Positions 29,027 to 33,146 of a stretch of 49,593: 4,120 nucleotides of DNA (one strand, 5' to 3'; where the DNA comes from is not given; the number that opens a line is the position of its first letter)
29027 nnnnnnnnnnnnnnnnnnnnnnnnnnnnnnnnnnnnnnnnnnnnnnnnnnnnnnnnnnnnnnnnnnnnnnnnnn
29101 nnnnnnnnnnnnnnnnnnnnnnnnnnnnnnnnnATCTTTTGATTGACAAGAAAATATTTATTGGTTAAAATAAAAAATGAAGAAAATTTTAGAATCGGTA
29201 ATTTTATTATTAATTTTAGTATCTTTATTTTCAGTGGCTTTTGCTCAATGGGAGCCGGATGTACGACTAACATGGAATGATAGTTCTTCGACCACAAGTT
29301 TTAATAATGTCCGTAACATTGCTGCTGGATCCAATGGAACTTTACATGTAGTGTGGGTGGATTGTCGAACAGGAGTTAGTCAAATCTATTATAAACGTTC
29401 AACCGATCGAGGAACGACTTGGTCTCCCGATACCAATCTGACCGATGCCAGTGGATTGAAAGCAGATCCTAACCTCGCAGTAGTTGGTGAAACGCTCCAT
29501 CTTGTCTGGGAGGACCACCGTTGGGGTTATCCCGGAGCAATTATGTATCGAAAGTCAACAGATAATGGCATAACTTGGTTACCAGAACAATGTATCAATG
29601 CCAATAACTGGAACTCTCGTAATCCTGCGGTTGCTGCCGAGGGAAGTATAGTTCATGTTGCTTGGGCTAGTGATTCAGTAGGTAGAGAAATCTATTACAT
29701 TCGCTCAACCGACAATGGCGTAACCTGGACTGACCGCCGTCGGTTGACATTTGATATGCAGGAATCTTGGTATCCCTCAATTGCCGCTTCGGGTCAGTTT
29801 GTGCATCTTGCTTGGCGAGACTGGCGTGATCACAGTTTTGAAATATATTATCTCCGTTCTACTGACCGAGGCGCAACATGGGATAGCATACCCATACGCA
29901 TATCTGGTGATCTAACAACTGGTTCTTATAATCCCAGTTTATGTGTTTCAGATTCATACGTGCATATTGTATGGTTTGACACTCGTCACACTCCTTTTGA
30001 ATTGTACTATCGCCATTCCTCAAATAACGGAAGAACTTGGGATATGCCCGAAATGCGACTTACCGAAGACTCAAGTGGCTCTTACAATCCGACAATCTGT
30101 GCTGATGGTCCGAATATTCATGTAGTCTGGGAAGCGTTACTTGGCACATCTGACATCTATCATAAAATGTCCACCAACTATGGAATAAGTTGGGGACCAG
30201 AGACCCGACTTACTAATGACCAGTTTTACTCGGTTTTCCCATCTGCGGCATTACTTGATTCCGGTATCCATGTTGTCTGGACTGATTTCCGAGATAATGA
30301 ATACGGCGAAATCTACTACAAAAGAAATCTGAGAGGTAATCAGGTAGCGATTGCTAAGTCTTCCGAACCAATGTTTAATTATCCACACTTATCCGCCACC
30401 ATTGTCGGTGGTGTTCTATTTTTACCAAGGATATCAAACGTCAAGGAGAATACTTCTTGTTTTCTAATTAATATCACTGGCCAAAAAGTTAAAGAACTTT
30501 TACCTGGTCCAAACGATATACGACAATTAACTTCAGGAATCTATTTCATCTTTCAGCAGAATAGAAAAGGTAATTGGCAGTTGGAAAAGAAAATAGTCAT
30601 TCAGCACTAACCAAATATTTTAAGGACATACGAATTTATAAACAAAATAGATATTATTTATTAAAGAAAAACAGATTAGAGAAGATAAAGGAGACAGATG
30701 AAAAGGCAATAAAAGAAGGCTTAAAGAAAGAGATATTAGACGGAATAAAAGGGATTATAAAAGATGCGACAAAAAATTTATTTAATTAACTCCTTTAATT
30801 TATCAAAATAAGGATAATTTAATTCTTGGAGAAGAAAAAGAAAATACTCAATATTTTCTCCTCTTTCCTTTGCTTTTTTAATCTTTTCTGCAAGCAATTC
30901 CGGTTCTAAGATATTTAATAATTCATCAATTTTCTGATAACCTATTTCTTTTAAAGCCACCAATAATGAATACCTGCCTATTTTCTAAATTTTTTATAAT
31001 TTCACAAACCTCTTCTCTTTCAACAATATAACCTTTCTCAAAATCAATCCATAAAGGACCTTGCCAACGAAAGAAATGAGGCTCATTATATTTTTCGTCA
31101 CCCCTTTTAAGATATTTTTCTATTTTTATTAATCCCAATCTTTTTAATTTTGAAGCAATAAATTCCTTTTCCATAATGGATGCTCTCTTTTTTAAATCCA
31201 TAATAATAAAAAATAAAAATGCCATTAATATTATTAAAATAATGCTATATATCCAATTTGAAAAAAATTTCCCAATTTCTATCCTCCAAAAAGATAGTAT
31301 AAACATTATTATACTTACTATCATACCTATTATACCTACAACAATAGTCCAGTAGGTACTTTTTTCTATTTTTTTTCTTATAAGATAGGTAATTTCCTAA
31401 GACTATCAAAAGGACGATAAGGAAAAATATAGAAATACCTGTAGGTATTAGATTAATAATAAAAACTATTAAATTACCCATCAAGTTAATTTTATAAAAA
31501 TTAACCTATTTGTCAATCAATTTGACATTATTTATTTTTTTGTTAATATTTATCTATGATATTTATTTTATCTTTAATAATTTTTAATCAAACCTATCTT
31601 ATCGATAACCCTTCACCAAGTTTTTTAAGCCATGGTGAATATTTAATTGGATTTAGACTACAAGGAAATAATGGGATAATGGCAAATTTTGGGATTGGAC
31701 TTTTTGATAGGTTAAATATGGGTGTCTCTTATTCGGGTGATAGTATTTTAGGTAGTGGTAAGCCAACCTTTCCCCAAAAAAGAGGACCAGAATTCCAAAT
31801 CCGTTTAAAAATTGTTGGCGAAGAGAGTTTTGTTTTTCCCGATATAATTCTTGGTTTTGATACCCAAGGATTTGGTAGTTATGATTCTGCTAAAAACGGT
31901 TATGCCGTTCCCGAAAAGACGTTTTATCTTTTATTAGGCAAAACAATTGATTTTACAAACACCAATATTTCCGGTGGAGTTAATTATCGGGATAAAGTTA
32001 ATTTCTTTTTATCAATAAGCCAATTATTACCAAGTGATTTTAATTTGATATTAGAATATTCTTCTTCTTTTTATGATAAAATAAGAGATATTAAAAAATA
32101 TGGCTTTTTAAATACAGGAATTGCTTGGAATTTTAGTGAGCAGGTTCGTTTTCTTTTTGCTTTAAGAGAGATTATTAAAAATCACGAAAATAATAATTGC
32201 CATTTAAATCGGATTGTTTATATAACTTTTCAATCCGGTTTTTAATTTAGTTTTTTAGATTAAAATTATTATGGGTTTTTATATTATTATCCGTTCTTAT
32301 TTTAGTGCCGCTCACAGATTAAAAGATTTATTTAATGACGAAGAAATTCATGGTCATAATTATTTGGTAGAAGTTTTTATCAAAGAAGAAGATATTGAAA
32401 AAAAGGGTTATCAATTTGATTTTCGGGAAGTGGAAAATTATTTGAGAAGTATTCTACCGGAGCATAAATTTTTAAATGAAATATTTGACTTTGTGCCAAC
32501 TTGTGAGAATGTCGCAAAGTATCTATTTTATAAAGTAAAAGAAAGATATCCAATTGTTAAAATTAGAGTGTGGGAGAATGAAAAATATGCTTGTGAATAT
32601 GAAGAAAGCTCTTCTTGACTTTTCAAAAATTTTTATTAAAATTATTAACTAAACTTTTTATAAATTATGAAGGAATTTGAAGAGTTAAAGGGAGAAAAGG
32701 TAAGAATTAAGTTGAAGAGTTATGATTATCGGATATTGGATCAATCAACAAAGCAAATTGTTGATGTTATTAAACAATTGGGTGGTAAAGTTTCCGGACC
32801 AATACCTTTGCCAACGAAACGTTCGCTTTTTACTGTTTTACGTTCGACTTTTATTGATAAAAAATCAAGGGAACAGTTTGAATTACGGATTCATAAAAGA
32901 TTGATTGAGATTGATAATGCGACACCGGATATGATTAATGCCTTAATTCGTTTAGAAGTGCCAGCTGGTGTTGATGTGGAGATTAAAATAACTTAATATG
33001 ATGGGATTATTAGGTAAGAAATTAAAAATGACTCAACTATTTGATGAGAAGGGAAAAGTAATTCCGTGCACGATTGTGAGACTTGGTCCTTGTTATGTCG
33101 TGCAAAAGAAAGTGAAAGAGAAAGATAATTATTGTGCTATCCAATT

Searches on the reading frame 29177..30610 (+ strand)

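Call 69: search_protein_families(library=pfam, proteins=[window:29177-30610:+], max_evalue=0.00001)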
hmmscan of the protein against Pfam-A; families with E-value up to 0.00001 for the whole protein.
window:29177-30610:+ (477 aa): 2 families
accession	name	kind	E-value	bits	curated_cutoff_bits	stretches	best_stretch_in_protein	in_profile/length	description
PF13088.12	BNR_2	-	3e-13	50.2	31.4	1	163-300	73-210/277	BNR repeat-like domain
PF02012.26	BNR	-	7.2e-10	37.8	27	0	74-84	2-12/12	BNR/Asp-box repeat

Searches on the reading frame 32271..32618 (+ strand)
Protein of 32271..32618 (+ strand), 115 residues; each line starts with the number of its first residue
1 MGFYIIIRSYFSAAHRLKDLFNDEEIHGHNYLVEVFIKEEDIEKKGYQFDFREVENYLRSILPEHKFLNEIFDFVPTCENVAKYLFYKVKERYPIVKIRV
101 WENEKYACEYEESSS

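Call 69: search_protein_families(library=pfam, proteins=[window:32271-32618:+], max_evalue=0.00001)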
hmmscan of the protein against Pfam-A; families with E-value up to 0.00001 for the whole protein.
window:32271-32618:+ (115 aa): 1 family
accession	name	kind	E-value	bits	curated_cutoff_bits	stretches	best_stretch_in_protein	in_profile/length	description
PF01242.24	PTPS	-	2.8e-23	82.6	22.4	1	5-112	2-120/121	6-pyruvoyl tetrahydropterin synthase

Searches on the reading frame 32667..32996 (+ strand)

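Call 70: search_protein_families(library=pfam, proteins=[window:32667-32996:+], max_evalue=0.00001)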
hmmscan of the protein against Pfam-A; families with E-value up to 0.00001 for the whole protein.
window:32667-32996:+ (109 aa): 1 family
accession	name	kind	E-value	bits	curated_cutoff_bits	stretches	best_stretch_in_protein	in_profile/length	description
PF00338.27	Ribosomal_S10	-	1e-36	125.5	21.2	1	13-107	1-98/98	Ribosomal protein S10p/S20e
